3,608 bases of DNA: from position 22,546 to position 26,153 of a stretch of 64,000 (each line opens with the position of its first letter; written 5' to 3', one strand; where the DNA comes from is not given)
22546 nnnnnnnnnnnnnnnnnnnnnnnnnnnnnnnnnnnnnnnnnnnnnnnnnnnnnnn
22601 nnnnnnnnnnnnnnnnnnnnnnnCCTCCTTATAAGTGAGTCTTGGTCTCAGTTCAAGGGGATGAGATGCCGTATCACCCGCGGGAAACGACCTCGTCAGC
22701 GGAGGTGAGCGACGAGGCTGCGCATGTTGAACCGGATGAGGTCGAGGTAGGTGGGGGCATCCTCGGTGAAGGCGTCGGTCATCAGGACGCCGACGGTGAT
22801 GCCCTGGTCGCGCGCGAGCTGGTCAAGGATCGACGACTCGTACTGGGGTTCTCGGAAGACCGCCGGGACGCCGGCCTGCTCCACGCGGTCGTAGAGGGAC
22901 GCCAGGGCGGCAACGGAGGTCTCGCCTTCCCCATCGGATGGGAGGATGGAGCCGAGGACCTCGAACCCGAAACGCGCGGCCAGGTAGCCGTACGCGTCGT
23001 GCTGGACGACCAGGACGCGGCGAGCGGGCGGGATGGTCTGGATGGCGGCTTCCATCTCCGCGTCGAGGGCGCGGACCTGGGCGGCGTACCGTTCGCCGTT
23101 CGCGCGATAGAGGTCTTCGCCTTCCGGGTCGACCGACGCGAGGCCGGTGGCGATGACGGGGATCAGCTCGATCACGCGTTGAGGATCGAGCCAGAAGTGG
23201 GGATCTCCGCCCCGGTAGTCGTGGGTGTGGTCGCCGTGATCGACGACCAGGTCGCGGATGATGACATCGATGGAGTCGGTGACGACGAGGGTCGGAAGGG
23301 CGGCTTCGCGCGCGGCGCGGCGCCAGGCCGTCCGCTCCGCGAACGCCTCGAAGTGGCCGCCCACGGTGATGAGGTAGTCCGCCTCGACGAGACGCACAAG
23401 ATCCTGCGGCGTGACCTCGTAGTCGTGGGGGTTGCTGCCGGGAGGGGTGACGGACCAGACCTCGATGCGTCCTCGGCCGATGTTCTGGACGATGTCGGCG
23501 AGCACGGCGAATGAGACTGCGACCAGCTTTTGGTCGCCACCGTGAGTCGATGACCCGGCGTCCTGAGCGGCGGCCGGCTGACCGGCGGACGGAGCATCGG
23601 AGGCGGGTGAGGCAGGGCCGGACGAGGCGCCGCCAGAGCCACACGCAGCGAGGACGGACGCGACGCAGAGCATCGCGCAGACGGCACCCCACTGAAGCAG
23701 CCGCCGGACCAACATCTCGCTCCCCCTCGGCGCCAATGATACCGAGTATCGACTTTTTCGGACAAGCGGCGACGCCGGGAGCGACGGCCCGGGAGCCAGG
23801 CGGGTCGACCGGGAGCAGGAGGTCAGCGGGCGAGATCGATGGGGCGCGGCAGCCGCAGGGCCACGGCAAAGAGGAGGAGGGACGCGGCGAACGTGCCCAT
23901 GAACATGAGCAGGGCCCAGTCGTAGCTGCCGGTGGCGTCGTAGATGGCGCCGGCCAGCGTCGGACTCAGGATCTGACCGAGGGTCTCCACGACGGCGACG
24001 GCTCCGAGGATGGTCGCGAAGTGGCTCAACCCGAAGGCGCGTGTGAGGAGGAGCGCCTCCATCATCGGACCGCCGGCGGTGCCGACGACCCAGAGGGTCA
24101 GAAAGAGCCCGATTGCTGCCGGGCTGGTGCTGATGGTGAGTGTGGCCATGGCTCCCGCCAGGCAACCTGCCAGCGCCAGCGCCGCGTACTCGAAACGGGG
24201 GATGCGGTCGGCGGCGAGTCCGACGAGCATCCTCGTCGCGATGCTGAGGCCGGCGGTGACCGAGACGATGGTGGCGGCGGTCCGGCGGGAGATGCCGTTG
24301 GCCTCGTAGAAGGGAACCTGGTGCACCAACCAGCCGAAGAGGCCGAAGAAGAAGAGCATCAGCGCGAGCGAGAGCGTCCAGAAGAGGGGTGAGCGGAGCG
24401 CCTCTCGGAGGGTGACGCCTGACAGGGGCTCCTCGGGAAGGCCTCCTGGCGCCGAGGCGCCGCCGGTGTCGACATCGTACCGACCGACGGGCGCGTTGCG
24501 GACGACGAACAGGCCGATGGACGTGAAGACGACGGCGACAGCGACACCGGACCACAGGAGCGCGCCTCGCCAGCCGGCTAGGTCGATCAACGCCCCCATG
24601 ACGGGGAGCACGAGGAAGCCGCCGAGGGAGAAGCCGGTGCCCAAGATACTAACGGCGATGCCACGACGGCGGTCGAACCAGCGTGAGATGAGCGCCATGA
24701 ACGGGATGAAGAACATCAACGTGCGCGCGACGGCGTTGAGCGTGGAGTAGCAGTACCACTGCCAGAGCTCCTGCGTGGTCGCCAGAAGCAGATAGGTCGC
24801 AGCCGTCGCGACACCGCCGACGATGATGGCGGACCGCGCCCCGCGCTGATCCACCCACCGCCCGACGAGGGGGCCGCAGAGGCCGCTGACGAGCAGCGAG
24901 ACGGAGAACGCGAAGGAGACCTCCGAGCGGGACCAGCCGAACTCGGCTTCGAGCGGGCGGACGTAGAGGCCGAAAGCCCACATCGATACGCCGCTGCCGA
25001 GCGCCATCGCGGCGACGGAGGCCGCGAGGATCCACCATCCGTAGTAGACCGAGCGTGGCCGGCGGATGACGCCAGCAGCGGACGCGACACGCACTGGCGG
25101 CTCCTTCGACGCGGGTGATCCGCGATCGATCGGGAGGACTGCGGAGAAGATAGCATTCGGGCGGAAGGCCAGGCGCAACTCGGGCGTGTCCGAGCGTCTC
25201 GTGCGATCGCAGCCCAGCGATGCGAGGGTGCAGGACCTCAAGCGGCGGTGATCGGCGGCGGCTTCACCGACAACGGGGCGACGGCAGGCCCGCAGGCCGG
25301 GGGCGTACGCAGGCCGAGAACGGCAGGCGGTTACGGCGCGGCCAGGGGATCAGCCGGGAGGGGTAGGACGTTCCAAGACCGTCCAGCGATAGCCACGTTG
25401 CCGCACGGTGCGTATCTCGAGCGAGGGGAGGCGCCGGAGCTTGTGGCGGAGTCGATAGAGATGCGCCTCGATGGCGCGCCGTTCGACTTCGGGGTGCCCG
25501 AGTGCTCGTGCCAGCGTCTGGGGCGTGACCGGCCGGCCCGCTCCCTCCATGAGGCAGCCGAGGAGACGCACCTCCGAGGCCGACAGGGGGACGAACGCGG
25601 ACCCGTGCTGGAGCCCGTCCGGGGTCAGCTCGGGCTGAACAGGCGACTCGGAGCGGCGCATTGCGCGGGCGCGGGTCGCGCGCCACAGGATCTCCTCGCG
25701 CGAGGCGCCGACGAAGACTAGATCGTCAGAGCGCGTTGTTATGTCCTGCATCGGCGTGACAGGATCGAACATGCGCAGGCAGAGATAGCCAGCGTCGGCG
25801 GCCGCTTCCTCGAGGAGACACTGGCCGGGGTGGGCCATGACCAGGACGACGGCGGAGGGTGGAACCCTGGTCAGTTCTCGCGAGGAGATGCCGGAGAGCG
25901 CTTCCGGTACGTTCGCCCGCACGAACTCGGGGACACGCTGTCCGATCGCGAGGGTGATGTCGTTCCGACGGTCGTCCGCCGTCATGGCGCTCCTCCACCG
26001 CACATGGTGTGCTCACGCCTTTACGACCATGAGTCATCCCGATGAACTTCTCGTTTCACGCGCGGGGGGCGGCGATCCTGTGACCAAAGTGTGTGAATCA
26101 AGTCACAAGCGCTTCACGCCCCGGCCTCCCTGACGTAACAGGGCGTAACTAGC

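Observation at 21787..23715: Candidate zinc-scavenging pair: orphan ZnuA-like binding lipoprotein directly upstream of a secreted poly-histidine-motif repeat protein (AdcAII-Pht-like arrangement)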

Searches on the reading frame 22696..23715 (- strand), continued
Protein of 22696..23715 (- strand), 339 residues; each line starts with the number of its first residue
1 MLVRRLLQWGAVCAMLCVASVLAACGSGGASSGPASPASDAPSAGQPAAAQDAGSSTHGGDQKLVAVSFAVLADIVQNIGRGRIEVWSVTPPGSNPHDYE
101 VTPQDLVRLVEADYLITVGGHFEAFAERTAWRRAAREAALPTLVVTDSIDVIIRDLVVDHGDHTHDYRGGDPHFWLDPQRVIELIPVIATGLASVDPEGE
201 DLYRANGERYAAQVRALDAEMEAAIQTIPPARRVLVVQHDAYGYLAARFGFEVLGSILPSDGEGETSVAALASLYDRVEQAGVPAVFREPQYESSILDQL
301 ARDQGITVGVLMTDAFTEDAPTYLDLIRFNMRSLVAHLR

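Call 87: search_solved_structures(query=window:22696-23520:-, max_evalue=1e-28, show_alignments=5)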
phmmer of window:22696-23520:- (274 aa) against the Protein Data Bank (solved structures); distinct sequences matched with E-value up to 1e-28: 5.
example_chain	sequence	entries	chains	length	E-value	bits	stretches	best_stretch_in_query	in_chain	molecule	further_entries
5w56_A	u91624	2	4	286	2.9e-30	109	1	3-272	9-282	Periplasmic solute binding protein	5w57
4irm_A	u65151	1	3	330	5.8e-30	108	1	3-269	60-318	Mn transporter; MntC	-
5kzj_A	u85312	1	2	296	9.5e-30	107.3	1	3-272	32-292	Periplasmic solute binding protein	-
3ujp_A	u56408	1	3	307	2.1e-29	106.2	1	3-269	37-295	Mn transporter subunit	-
1xvl_A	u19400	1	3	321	2.4e-29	106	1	3-269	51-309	Mn transporter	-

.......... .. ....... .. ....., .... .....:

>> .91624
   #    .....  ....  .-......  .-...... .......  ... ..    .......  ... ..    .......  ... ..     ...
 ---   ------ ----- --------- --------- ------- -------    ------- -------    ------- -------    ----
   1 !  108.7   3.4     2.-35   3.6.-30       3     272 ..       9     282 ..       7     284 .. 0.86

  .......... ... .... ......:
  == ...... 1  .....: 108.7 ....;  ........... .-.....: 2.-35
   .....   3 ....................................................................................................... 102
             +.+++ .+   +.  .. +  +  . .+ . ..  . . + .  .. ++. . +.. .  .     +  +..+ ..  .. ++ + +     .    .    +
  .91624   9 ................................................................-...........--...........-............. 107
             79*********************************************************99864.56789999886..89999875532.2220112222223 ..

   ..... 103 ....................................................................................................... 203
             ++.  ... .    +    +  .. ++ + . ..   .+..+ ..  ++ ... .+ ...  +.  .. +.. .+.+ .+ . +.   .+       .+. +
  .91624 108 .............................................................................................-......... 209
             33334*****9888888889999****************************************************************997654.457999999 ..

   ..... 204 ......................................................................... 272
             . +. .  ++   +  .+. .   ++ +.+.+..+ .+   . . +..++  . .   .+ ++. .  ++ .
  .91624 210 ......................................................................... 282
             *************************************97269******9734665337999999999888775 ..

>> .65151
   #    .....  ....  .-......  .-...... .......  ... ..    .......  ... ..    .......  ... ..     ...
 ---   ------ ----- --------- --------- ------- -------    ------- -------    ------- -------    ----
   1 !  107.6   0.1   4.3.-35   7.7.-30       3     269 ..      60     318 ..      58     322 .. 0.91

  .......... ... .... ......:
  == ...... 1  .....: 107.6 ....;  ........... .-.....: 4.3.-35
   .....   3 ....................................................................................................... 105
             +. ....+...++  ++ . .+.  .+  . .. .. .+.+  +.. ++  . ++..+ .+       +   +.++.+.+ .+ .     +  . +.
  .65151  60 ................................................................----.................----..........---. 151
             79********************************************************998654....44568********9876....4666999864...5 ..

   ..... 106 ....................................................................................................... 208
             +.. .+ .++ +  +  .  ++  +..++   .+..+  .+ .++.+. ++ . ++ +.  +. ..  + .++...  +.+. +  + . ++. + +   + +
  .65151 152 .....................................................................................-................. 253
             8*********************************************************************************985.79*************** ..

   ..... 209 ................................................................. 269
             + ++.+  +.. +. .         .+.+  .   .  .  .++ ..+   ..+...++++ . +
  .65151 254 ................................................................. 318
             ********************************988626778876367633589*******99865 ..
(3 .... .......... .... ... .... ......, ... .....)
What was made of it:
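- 22696..23715 (-): AztC/ZnuA-type cluster A-I metal-binding lipoprotein (339 aa). Lipobox Cys25. Predicted ligands His97, His173, His239 and Asp314. Best PDB match is P. denitrificans AztC 5w56, with all four ligand positions conserved (call 87).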

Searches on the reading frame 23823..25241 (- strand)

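Call 3: search_protein_families(library=pfam, proteins=[window:23823-25241:-], max_evalue=0.01)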
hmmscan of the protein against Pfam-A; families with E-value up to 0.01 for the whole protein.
window:23823-25241:- (472 aa): 1 family
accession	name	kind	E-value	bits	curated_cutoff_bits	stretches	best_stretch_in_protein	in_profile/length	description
PF07690.21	MFS_1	-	2.5e-38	132.4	33.4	2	78-397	3-314/347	Major Facilitator Superfamily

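Call 4: search_protein_families(library=ncbifam, proteins=[window:23823-25241:-], max_evalue=0.01)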
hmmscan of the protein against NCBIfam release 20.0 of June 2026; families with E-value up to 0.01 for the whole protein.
window:23823-25241:- (472 aa): 14 families
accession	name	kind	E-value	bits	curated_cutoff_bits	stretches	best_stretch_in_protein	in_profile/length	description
NF049980.1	SfMCT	equivalog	2.5e-42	144.9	320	1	69-448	2-376/378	L-lactate MFS transporter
TIGR00890.1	2A0111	subfamily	6.8e-28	97.7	374.85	1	69-452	2-373/377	oxalate/formate antiport family MFS transporter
NF038246.1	bile_salt_MFS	equivalog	1.7e-24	86.5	400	1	67-459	2-403/408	conjugated bile salt MFS transporter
TIGR04259.1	oxa_formateAnti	equivalog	4.9e-23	81.6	335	1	69-461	2-388/405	oxalate/formate MFS antiporter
TIGR00892.1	2A0113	subfamily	5.4e-18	64.9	586.1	2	62-232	11-180/455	monocarboxylate transporter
TIGR00881.1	2A0104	subfamily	5.2e-11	42.2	407.75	1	96-371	20-302/379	phosphoglycerate transporter protein PgtP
NF033733.1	MFS_ArsK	equivalog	2.2e-09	36.6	400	1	79-458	12-381/388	arsenite efflux MFS transporter ArsK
TIGR00893.1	2A0114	subfamily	1.9e-06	27.1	395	1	97-456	20-393/399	D-galactonate transporter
NF047787.1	PhglyTportPgtP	equivalog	3.7e-06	26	750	1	90-252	48-213/451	phosphoglycerate transporter PgtP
TIGR00895.1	2A0115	subfamily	4e-06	26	418.55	1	66-240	13-186/398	aromatic acid/H+ symport family MFS transporter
TIGR00880.1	2_A_01_02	superfamily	5.7e-05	23.3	131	1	121-242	13-134/141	multidrug resistance protein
TIGR00894.1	2A0114euk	subfamily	0.00013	20.6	626.45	1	183-243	154-216/465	Na(+)-dependent inorganic phosphate cotransporter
NF007077.0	PRK09528.1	subfamily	0.00052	18.7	429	0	130-249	287-406/421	galactoside permease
NF007782.0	PRK10473.1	subfamily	0.002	17.2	417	1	84-377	18-293/394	MdtL family multidrug efflux MFS transporter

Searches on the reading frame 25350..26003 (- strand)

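Call 3: search_protein_families(library=pfam, proteins=[window:25350-26003:-], max_evalue=0.01)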
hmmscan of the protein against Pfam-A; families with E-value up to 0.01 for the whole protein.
window:25350-26003:- (217 aa): 1 family
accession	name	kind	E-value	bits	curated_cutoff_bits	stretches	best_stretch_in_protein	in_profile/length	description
PF00486.34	Trans_reg_C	-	5e-13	49.4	26.2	1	138-206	4-76/77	Transcriptional regulatory protein, C terminal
